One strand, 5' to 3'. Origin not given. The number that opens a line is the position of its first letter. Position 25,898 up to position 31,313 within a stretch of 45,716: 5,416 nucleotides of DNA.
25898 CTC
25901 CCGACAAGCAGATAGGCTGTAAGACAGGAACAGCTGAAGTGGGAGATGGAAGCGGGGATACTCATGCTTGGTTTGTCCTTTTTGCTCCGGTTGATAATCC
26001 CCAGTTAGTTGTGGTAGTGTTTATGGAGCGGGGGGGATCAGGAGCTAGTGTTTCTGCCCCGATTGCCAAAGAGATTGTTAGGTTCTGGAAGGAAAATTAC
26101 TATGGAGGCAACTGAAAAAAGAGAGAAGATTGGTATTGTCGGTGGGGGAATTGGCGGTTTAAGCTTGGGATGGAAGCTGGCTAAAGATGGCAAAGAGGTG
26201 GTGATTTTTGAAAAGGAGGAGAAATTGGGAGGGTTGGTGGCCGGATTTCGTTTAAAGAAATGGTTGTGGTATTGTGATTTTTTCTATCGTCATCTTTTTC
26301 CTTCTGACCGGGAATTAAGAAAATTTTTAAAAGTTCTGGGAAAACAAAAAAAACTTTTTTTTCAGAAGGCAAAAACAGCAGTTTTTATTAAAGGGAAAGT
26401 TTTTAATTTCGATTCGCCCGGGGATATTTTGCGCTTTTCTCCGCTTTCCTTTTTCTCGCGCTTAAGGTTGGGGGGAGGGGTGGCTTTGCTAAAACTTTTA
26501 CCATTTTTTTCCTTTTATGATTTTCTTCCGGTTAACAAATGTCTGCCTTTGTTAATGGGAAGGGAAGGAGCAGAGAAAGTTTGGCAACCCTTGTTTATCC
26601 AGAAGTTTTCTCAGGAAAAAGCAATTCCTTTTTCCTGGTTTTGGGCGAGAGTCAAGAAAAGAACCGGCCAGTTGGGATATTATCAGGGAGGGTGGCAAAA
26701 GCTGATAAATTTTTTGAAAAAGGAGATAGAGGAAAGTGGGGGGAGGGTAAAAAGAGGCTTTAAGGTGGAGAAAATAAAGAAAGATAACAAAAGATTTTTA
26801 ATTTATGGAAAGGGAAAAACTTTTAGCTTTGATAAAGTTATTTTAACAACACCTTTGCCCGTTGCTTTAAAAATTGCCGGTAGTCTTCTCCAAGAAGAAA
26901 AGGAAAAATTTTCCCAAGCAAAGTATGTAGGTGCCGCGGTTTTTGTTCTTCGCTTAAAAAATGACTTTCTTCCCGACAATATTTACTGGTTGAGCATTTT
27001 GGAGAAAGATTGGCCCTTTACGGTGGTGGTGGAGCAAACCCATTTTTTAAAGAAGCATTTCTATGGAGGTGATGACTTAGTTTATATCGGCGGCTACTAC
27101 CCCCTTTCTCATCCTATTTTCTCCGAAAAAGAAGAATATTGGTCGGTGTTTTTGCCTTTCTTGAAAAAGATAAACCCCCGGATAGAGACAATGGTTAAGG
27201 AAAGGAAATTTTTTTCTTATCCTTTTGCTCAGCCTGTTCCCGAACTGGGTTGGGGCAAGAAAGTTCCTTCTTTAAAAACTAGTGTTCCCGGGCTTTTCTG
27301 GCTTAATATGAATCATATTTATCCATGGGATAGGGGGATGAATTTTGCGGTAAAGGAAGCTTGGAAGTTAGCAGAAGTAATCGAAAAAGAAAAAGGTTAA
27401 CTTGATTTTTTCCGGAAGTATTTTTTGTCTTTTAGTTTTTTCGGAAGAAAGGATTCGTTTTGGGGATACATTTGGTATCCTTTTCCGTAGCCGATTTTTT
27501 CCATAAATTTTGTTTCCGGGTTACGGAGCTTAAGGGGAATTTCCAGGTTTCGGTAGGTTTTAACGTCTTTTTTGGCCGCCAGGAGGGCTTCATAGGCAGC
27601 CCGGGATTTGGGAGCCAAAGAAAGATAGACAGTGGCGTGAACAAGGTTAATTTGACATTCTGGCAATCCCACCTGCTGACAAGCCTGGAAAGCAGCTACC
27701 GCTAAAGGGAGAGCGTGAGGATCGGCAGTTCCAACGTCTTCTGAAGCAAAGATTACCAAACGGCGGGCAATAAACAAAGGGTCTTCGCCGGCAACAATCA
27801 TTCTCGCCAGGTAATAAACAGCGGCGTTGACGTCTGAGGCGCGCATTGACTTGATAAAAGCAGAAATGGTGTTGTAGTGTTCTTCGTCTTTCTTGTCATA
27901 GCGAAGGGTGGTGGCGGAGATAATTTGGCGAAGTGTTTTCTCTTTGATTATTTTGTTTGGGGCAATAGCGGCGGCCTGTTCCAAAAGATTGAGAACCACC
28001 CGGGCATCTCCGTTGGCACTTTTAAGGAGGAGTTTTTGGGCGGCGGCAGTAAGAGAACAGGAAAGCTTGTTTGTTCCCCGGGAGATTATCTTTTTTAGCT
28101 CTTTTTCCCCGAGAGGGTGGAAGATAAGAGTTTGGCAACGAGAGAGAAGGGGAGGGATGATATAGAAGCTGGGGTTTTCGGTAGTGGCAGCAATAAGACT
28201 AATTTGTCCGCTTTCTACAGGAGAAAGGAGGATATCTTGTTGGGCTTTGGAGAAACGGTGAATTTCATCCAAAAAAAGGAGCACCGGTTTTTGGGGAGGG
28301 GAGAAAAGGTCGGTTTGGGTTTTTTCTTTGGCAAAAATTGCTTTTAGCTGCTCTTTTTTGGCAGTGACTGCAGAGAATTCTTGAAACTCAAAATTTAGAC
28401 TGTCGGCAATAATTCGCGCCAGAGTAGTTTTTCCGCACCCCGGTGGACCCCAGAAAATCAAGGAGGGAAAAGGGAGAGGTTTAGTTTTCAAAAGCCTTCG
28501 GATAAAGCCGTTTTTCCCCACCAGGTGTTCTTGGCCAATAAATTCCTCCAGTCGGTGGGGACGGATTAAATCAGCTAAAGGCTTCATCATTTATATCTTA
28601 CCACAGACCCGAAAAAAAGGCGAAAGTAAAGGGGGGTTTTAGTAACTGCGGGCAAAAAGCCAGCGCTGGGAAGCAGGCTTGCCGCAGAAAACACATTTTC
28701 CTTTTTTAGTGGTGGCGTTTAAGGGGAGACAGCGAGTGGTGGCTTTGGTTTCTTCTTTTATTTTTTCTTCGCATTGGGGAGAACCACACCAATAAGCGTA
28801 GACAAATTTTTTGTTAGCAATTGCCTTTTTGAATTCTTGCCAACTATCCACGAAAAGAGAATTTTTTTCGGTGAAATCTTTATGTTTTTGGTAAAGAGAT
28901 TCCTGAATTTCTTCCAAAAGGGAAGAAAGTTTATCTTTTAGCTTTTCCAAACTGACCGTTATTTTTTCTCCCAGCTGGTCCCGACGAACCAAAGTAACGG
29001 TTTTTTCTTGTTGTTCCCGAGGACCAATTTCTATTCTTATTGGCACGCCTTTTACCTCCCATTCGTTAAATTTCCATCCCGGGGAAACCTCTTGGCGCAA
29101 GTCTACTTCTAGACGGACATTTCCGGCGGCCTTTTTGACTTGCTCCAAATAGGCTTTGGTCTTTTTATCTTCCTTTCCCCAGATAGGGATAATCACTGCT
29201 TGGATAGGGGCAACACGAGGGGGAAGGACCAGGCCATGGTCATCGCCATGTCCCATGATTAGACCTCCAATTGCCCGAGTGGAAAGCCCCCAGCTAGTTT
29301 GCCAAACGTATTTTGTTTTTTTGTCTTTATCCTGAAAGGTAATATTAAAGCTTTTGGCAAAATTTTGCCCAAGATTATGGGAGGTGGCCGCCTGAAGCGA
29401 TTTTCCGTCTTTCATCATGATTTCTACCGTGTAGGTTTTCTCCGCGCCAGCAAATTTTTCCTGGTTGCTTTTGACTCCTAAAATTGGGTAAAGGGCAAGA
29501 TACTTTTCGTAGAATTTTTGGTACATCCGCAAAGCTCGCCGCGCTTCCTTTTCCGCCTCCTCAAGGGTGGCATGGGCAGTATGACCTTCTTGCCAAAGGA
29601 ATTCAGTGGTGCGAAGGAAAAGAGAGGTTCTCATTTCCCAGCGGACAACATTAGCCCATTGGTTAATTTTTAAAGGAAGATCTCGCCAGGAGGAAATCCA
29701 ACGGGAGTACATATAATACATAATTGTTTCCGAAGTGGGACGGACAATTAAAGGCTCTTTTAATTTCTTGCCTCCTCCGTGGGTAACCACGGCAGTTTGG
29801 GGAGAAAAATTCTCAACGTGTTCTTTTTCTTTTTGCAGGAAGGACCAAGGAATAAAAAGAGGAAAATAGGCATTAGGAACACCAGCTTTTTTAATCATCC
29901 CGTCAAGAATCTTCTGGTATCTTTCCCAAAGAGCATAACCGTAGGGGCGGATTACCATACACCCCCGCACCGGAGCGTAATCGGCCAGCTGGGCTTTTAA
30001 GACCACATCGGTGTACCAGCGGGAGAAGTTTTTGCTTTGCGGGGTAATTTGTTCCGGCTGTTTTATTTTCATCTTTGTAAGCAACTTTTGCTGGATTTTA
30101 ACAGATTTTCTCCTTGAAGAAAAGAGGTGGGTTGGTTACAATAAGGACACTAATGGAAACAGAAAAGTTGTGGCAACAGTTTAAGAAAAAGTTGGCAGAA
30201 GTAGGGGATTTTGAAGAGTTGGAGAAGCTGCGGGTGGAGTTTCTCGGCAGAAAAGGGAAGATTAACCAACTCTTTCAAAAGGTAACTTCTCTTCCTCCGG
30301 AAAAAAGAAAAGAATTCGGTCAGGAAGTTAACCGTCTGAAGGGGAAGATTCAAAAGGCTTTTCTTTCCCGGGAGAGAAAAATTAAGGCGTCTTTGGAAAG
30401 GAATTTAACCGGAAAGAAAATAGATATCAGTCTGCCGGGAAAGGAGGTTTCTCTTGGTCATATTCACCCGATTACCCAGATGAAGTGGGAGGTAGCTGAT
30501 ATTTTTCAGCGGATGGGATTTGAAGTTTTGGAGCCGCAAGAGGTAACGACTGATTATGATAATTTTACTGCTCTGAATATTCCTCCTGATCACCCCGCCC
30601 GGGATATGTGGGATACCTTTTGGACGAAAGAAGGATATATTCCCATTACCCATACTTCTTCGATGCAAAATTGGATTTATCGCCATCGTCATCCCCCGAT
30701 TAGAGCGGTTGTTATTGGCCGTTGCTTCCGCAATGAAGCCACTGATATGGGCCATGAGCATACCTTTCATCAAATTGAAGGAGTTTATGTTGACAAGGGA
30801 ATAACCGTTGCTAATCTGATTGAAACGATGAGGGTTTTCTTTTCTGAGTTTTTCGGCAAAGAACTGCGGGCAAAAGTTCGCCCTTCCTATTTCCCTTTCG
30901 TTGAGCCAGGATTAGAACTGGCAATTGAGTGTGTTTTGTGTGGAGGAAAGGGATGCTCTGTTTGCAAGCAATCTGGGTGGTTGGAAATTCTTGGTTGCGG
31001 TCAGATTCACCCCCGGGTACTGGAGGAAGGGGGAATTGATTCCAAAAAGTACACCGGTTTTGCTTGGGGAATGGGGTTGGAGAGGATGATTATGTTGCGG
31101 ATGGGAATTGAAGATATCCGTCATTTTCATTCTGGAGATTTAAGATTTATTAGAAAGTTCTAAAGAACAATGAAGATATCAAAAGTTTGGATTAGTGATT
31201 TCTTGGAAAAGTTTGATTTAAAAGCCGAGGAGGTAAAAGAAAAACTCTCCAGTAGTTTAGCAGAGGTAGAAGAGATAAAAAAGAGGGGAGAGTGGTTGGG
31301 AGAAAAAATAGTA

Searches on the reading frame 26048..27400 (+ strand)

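Call 53: search_protein_families(library=pfam, proteins=[window:26048-27400:+], max_evalue=0.00001)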
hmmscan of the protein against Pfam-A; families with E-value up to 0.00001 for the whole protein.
window:26048-27400:+ (450 aa): 4 families
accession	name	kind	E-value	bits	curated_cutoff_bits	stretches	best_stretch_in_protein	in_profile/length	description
PF01593.30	Amino_oxidase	-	2.2e-20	73.8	19.8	1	35-427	1-424/443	Flavin containing amine oxidoreductase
PF13450.12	NAD_binding_8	-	3.9e-12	46.7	21.9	1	30-95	1-66/68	NAD(P)-binding Rossmann-like domain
PF01266.30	DAO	-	1.1e-09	38.8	27.9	0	28-61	2-35/353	FAD dependent oxidoreductase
PF03486.20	HI0933_like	-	3.6e-06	27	50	0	205-268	97-162/244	HI0933-like protein Rossmann domain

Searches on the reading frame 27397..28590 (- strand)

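Call 53: search_protein_families(library=pfam, proteins=[window:27397-28590:-], max_evalue=0.00001)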
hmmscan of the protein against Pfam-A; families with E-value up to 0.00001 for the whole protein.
window:27397-28590:- (397 aa): 8 families
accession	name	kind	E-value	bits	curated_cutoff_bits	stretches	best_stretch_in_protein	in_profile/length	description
PF12002.13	MgsA_C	-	9.1e-54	182.3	27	1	252-395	2-151/167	MgsA AAA+ ATPase C terminal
PF16193.11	AAA_assoc_2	-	3.5e-22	78.9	34.3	1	177-250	4-81/81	AAA C-terminal domain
PF00004.35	AAA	-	1.3e-17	64.9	21.2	1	44-159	1-130/131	ATPase family associated with various cellular activities (AAA)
PF05496.18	RuvB_N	-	3.7e-16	59.7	27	1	9-135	1-118/159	Holliday junction DNA helicase RuvB P-loop domain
PF07728.20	AAA_5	-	2.2e-08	34.6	22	1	44-138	2-103/139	AAA domain (dynein-related subfamily)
PF01078.27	Mg_chelatase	-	9.9e-08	32.1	20.3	0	104-136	109-141/207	Magnesium chelatase, subunit ChlI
PF13173.12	AAA_14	-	4e-07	30.5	27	1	44-119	5-80/129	AAA domain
PF13191.12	AAA_16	-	4.8e-06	27.6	32.6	0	91-121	122-152/167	AAA ATPase domain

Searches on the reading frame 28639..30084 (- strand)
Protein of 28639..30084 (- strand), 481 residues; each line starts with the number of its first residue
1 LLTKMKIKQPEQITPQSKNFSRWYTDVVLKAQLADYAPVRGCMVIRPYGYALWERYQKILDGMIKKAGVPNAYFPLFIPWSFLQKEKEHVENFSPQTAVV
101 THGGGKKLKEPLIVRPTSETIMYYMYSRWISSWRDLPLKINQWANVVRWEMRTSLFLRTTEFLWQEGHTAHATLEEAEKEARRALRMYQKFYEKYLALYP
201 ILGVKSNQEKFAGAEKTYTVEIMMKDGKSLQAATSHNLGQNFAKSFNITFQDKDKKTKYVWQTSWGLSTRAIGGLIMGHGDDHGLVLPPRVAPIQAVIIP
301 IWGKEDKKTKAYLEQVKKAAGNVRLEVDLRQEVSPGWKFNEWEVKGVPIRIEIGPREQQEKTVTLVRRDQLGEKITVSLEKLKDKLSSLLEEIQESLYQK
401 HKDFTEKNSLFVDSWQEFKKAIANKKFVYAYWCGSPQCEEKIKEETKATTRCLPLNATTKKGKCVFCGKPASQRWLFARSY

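Call 53: search_protein_families(library=pfam, proteins=[window:28639-30084:-], max_evalue=0.00001)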
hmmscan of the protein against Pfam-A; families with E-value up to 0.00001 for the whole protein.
window:28639-30084:- (481 aa): 3 families
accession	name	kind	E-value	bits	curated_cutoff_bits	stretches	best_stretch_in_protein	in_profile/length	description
PF09180.16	ProRS-C_1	-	2.1e-26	92.3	31.5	1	415-481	1-71/71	Prolyl-tRNA synthetase, C-terminal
PF00587.30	tRNA-synt_2b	-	4.7e-21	76.1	29.3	1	108-273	7-173/179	tRNA synthetase class II core domain (G, H, P, S and T)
PF03129.25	HGTP_anticodon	-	5.6e-17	62.1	21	1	295-388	1-93/94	Anticodon binding domain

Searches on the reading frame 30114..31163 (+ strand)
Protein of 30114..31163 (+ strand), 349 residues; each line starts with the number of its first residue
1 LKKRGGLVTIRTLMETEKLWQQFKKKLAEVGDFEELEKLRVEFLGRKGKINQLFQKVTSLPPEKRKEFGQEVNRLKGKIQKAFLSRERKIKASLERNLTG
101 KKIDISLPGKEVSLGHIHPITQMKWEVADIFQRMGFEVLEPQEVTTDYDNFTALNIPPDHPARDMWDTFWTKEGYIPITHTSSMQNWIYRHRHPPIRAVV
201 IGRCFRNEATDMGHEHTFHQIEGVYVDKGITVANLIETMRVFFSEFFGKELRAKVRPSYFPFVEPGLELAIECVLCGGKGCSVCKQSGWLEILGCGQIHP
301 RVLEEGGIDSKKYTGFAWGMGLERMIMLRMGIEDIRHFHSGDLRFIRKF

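Call 53: search_protein_families(library=pfam, proteins=[window:30114-31163:+], max_evalue=0.00001)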
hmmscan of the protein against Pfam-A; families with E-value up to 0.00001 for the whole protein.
window:30114-31163:+ (349 aa): 2 families
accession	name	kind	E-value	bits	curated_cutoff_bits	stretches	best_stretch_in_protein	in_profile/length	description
PF01409.25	tRNA-synt_2d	-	7.5e-87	291.3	19.8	1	102-349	1-246/246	tRNA synthetases class II core domain (F)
PF02912.23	Phe_tRNA-synt_N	-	4.9e-19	68.5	22.3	1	32-93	2-63/69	Aminoacyl tRNA synthetase class II, N-terminal domain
